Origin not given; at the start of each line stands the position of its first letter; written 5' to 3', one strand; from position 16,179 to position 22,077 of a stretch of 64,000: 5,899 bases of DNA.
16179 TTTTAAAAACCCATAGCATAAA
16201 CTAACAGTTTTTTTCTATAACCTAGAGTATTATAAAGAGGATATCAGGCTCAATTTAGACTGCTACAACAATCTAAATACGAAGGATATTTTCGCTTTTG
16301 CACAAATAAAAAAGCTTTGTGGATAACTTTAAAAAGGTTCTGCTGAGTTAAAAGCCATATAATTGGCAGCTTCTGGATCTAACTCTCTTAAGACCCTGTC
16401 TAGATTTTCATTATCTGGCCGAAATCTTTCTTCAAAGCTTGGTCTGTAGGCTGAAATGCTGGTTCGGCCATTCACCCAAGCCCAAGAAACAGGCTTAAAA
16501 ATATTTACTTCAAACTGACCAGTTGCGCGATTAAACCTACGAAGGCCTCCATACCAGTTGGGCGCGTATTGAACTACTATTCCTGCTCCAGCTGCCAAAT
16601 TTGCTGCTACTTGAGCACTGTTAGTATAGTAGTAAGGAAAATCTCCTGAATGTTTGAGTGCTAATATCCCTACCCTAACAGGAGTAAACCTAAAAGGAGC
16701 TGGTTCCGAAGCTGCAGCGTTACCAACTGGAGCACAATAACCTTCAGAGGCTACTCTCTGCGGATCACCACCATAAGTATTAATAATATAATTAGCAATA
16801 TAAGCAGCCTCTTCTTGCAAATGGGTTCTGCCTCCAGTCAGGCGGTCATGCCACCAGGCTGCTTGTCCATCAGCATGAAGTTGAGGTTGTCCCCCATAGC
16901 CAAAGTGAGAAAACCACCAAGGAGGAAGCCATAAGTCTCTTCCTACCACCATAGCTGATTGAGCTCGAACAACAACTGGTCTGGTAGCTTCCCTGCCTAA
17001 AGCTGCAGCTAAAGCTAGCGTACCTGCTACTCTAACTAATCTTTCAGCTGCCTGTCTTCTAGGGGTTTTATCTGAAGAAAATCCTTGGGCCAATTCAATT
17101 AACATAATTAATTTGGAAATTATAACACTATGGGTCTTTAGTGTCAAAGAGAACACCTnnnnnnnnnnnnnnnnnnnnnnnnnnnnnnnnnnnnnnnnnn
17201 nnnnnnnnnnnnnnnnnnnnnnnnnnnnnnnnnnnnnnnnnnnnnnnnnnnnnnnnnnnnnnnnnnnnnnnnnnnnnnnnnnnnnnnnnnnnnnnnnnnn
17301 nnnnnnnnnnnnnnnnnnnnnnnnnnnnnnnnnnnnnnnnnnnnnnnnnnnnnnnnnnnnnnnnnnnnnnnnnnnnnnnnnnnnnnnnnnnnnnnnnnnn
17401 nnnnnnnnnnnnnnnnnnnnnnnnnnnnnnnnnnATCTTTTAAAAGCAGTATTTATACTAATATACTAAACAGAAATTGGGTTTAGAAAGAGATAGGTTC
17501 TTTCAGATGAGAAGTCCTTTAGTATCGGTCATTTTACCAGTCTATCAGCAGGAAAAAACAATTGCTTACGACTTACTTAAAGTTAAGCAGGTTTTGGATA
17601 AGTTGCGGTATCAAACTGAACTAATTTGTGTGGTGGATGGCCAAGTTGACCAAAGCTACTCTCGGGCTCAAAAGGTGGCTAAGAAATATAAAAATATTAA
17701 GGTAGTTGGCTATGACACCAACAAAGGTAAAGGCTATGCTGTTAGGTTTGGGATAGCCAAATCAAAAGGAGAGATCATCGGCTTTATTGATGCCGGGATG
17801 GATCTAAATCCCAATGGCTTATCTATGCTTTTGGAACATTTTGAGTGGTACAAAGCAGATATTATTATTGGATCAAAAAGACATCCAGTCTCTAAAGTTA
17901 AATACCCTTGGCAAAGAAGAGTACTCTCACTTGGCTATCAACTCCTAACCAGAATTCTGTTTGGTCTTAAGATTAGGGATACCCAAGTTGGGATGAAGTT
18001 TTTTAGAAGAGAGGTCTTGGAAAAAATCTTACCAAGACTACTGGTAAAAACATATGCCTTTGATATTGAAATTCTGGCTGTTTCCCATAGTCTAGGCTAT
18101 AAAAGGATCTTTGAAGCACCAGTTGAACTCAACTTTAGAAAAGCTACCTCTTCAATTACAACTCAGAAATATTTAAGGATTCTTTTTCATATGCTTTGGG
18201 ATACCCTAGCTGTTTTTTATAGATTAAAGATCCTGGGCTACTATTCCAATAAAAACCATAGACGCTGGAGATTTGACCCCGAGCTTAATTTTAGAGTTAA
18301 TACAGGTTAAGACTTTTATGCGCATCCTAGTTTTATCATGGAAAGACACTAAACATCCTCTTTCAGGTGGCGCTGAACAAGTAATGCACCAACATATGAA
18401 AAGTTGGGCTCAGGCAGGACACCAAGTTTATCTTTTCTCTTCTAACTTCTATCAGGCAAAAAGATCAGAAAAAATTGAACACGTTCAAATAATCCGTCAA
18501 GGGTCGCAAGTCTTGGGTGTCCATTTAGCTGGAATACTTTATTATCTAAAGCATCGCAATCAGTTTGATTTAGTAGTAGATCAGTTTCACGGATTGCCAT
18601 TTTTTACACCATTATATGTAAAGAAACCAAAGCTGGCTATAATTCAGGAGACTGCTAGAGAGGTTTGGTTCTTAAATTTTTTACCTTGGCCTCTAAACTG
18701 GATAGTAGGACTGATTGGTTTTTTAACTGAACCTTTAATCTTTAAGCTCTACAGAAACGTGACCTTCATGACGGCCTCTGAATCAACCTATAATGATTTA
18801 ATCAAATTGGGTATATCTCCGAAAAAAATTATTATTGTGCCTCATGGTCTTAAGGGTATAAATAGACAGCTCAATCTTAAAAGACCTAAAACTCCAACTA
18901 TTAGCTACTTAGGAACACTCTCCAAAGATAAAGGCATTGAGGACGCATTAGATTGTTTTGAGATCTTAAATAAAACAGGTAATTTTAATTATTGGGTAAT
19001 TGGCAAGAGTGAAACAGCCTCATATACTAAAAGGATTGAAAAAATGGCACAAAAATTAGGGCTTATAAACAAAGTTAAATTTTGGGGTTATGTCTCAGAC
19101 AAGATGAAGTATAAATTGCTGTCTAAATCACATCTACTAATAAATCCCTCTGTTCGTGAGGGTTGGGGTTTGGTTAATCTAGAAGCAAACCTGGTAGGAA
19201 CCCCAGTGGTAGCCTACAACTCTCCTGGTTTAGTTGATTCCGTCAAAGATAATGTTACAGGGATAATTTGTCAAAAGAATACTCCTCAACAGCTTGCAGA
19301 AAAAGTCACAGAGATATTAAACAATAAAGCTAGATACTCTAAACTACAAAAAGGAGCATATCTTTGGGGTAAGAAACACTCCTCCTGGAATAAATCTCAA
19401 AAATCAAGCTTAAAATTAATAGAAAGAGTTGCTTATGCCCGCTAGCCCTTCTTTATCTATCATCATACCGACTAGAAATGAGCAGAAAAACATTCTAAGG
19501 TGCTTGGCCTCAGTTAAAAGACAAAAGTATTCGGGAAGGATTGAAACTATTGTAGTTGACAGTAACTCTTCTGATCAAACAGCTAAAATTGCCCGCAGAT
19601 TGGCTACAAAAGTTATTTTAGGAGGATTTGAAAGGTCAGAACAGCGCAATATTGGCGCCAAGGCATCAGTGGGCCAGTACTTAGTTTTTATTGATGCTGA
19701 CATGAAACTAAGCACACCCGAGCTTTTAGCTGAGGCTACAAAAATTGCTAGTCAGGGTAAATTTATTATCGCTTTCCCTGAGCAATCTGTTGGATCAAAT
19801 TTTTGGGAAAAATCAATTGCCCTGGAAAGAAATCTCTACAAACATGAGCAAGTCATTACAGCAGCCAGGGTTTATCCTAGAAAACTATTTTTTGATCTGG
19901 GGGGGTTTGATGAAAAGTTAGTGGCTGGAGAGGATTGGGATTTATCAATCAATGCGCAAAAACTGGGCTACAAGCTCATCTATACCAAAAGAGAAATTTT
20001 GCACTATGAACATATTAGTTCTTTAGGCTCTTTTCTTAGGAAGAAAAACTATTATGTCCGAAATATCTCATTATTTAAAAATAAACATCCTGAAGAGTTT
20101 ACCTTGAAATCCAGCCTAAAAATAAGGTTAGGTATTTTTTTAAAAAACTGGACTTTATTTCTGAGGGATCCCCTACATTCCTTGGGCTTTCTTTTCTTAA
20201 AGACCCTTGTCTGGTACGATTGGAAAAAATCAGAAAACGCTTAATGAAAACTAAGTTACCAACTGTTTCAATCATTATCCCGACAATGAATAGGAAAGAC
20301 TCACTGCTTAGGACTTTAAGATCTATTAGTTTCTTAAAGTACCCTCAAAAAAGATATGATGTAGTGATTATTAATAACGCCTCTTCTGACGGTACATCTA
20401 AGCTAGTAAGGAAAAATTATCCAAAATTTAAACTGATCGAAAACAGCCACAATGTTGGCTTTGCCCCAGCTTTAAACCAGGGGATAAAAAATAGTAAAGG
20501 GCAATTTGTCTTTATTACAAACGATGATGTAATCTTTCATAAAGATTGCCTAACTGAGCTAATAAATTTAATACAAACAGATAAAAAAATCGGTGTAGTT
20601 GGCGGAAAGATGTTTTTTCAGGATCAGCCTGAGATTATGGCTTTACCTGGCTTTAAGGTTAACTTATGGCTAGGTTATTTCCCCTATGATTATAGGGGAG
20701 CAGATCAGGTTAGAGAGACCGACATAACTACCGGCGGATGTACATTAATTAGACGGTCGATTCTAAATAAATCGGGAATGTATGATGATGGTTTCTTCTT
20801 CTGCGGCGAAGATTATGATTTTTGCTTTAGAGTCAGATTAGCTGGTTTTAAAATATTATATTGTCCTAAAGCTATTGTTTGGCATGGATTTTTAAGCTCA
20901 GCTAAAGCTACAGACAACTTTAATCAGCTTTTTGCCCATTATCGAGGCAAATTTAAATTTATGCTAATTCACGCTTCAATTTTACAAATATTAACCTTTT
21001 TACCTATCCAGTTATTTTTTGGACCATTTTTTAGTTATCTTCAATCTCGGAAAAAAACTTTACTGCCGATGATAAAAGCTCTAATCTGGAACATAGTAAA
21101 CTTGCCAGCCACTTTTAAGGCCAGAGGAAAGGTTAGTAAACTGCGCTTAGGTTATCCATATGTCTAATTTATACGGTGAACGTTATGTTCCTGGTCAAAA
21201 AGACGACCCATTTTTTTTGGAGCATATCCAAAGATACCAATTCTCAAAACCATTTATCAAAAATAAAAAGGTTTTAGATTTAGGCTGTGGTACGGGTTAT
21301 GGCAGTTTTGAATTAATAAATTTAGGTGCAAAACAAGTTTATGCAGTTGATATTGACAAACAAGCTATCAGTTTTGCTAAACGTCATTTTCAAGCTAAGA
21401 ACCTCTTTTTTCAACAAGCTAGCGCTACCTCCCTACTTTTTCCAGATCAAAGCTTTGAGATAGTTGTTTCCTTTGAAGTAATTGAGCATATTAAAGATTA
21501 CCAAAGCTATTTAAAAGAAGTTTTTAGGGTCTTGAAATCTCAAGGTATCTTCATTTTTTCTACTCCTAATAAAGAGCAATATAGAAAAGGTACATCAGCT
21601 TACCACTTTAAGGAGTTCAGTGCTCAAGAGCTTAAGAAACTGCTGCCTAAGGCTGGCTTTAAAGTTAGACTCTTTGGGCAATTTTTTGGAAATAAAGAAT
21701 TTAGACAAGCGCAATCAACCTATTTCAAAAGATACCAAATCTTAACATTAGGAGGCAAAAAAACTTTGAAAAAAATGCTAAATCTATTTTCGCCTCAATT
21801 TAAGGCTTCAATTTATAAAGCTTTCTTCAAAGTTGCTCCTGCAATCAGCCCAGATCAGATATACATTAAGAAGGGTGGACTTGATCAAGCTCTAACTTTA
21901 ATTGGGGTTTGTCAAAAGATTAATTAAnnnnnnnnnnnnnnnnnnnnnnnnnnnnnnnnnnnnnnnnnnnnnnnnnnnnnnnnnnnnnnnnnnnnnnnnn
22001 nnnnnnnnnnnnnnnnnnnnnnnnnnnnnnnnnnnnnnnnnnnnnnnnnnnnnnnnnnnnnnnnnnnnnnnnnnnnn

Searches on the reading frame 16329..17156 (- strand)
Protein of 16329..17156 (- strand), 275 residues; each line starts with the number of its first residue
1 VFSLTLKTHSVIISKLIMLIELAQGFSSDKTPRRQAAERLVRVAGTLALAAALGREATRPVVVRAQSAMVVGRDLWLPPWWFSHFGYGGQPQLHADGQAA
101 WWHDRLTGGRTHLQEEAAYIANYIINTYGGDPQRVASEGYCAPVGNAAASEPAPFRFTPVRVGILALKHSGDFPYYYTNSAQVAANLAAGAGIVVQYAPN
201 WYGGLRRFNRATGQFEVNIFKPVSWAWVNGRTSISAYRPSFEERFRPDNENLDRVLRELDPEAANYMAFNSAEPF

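Call 7: search_protein_families(library=pfam, proteins=[window:16329-17156:-], max_evalue=1)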
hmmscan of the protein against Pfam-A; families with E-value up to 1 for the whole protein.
window:16329-17156:- (275 aa): 1 family
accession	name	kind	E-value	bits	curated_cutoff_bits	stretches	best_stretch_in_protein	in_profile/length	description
PF16087.11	DUF4817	-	0.055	13.6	22.6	0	232-258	21-47/55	Helix-turn-helix domain (DUF4817)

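Call 8: search_protein_families(library=ncbifam, proteins=[window:16329-17156:-], max_evalue=1)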
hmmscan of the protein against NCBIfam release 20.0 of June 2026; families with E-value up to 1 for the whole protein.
window:16329-17156:- (275 aa): 1 family
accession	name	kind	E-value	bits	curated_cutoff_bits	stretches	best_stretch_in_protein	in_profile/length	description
NF008710.0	PRK11713.7-5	equivalog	0.093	12.1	486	1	15-73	9-67/235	16S rRNA (uracil(1498)-N(3))-methyltransferase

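Call 65: search_protein_families(library=phrogs, proteins=[window:16329-17156:-], max_evalue=0.01)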
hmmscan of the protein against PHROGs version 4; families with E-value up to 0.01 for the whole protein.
window:16329-17156:- (275 aa): 0 families

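Call 68: find_homologous_proteins(query=window:16329-17156:-, max_evalue=0.001)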
Query window:16329-17156:- (275 aa): 1 proteins with E <= 0.001 among 5734 candidates.
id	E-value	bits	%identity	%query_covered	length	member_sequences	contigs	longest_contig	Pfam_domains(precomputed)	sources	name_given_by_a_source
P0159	6.9e-173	591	100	94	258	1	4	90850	-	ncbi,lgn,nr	ncbi:hypothetical protein HYS93_00400 [Candidatus Daviesbacteria bacterium]|nr:hypothetical protein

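Call 69: find_encoding_contigs(protein=P0159, flank=10000, max_places=4)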
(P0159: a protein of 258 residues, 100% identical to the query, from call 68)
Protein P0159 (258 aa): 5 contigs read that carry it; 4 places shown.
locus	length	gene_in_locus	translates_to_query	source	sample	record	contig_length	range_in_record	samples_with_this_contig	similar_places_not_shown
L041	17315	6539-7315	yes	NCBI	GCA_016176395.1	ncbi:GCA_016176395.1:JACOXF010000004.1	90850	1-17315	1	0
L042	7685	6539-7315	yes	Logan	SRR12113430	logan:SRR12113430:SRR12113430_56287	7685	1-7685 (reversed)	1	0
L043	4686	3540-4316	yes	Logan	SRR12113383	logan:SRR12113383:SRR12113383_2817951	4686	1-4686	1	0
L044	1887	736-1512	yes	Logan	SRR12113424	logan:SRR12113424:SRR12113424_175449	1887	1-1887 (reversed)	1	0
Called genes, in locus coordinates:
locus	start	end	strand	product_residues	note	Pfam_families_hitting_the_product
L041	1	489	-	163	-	PF01370:Epimerase, PF02719:Polysacc_synt_2, PF04321:RmlD_sub_bind, PF01073:3Beta_HSD, PF07993:NAD_binding_4, PF16363:GDP_Man_Dehyd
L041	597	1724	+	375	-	PF13439:Glyco_transf_4 (weak), PF20706:GT4-conflict, PF00534:Glycos_transf_1, PF13692:Glyco_trans_1_4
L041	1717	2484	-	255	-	PF01209:Ubie_methyltran, PF05175:MTS, PF06325:PrmA, PF13489:Methyltransf_23, PF02353:CMAS, PF08241:Methyltransf_11, PF08242:Methyltransf_12, PF13649:Methyltransf_25, +6 more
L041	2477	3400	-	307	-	PF00535:Glycos_transf_2, PF10111:Glyco_tranf_2_2 (faint), PF13506:Glyco_transf_21, PF13641:Glyco_tranf_2_3, PF13632:Glyco_trans_2_3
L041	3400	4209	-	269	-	PF00535:Glycos_transf_2, PF10111:Glyco_tranf_2_2 (weak), PF13641:Glyco_tranf_2_3, PF13632:Glyco_trans_2_3 (weak)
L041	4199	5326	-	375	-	PF13439:Glyco_transf_4, PF20706:GT4-conflict, PF00534:Glycos_transf_1, PF13692:Glyco_trans_1_4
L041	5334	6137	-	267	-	PF00535:Glycos_transf_2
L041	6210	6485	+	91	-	-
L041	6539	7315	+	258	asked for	-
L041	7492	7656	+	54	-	-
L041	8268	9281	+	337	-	-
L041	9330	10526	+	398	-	-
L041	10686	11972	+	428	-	PF07497:Rho_RNA_bind, PF00006:ATP-synt_ab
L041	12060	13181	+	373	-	PF01476:LysM, PF23473:LysM3_LYK4_5 (faint), PF01476:LysM (weak), PF01551:Peptidase_M23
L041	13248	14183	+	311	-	PF13354:Beta-lactamase2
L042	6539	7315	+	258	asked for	-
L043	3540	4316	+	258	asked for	-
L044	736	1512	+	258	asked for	-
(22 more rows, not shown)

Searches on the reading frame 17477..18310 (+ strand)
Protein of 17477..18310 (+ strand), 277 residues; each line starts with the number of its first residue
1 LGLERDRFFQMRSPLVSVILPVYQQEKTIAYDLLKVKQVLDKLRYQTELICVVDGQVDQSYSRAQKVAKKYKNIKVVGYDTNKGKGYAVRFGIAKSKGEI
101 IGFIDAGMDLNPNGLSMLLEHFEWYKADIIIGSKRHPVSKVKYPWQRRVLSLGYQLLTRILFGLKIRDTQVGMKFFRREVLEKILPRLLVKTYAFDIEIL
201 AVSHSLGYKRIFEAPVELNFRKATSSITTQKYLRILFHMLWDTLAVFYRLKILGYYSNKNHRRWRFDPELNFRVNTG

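Call 23: search_protein_families(library=pfam, proteins=[window:17477-18310:+], max_evalue=0.001)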
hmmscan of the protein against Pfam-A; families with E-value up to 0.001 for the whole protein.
window:17477-18310:+ (277 aa): 1 family
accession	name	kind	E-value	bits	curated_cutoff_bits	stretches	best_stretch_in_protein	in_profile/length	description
PF00535.33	Glycos_transf_2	-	3.7e-23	82.7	23.3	1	17-184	1-167/168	Glycosyl transferase family 2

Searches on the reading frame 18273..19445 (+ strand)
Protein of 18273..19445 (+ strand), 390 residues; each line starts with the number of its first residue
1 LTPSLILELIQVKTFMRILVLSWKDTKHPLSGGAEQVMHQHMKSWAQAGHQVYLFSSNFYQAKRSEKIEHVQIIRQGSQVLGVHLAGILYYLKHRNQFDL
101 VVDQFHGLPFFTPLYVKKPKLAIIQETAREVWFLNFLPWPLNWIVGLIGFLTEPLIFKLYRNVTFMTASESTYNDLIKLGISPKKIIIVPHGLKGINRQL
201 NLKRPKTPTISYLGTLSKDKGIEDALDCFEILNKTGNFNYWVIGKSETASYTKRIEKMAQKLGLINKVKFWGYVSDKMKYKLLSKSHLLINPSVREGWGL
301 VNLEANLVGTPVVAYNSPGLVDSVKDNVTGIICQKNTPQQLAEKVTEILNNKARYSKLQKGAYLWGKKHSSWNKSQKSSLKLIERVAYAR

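Call 23: search_protein_families(library=pfam, proteins=[window:18273-19445:+], max_evalue=0.001)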
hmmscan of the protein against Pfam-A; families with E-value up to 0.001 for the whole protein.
window:18273-19445:+ (390 aa): 4 families
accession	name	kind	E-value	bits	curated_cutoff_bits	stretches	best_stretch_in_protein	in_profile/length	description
PF00534.26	Glycos_transf_1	-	8.3e-37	126.8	26.4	1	198-364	6-171/172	Glycosyl transferases group 1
PF13692.12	Glyco_trans_1_4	-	1.4e-25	90.6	27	1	208-351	2-142/142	Glycosyl transferases group 1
PF20706.3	GT4-conflict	-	7e-10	38.9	26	1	202-331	192-327/385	Family 4 Glycosyltransferase in conflict systems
PF13439.12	Glyco_transf_4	-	5.8e-09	36.6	28.5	1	32-192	2-165/170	Glycosyltransferase Family 4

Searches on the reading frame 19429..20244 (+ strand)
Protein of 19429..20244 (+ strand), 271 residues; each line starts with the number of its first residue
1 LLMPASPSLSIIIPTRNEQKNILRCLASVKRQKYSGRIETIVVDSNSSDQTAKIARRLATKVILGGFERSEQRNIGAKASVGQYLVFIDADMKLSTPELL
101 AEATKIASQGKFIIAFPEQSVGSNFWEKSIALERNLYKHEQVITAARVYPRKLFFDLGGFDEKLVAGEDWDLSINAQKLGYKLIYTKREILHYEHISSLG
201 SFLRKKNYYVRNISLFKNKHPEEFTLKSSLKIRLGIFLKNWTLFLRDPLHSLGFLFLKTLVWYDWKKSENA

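Call 23: search_protein_families(library=pfam, proteins=[window:19429-20244:+], max_evalue=0.001)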
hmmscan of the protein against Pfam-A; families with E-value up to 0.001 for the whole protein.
window:19429-20244:+ (271 aa): 4 families
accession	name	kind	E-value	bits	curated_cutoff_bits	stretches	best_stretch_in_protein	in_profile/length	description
PF00535.33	Glycos_transf_2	-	6.7e-22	78.6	23.3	1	10-132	1-131/168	Glycosyl transferase family 2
PF10111.15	Glyco_tranf_2_2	-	1.7e-11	44.6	27.3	1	10-108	1-107/276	Glycosyltransferase like family 2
PF13641.12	Glyco_tranf_2_3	-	2.8e-09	37.8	27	1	7-206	1-224/230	Glycosyltransferase like family 2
PF13632.12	Glyco_trans_2_3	-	3.6e-07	30.6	27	1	85-252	2-167/198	Glycosyl transferase family group 2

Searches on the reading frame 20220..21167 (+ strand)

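Call 23: search_protein_families(library=pfam, proteins=[window:20220-21167:+], max_evalue=0.001)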
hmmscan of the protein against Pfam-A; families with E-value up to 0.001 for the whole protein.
window:20220-21167:+ (315 aa): 6 families
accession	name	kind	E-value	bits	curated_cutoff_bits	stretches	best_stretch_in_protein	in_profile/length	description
PF00535.33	Glycos_transf_2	-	9.7e-30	104.1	23.3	1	17-184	1-166/168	Glycosyl transferase family 2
PF13641.12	Glyco_tranf_2_3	-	3.2e-27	96.5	27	1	14-233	1-222/230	Glycosyltransferase like family 2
PF13632.12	Glyco_trans_2_3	-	1.1e-11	45.4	27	1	97-291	2-184/198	Glycosyl transferase family group 2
PF10111.15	Glyco_tranf_2_2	-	1.5e-06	28.3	27.3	0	17-121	1-109/276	Glycosyltransferase like family 2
PF13712.12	Glyco_tranf_2_5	-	4.4e-05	23.7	27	1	80-128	40-89/210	Glycosyltransferase like family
PF13506.12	Glyco_transf_21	-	0.0002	21.3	21.7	1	84-240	18-168/174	Glycosyl transferase family 21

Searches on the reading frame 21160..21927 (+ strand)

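Call 23: search_protein_families(library=pfam, proteins=[window:21160-21927:+], max_evalue=0.001)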
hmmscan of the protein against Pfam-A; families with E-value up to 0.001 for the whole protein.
window:21160-21927:+ (255 aa): 18 families
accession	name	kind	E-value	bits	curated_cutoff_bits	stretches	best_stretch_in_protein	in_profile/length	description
PF13847.12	Methyltransf_31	-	7.9e-27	94.2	27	1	34-147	3-128/145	Methyltransferase domain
PF08241.18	Methyltransf_11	-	3.5e-25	88.9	21.2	1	39-133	1-95/95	Methyltransferase domain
PF13489.12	Methyltransf_23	-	6.8e-23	81.6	27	1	28-170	16-162/164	Methyltransferase domain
PF13649.12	Methyltransf_25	-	6.4e-22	78.5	27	1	38-129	1-97/97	Methyltransferase domain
PF08242.18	Methyltransf_12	-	1.4e-15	58.2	30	1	39-131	1-98/98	Methyltransferase domain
PF01209.24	Ubie_methyltran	-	1.6e-12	47.7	20.1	1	34-150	47-171/233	ubiE/COQ5 methyltransferase family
PF06325.19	PrmA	-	7.9e-12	45.7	22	1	34-157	161-281/296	Ribosomal protein L11 methyltransferase (PrmA)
PF05175.20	MTS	-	3e-08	33.9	23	1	31-104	30-104/170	Methyltransferase small domain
PF02353.26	CMAS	-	1.6e-07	31.4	27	1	36-142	64-173/273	Mycolic acid cyclopropane synthetase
PF08003.17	Methyltransf_9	-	4.9e-07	29.5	23.8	1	33-135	114-219/315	Protein of unknown function (DUF1698)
PF03141.22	Methyltransf_29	-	1.7e-06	27.4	23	1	34-143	117-227/506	Putative S-adenosyl-L-methionine-dependent methyltransferase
PF01728.25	FtsJ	-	1.1e-05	25.8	24.1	1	23-191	13-158/181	FtsJ-like methyltransferase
PF07021.18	MetW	-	1.8e-05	24.9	21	1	36-137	15-111/193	Methionine biosynthesis protein MetW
PF03602.21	Cons_hypoth95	-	2e-05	24.8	24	1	30-83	37-90/182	Conserved hypothetical protein 95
PF01564.23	Spermine_synth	-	8.4e-05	22.6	22.9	1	34-116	18-90/186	Spermine/spermidine synthase domain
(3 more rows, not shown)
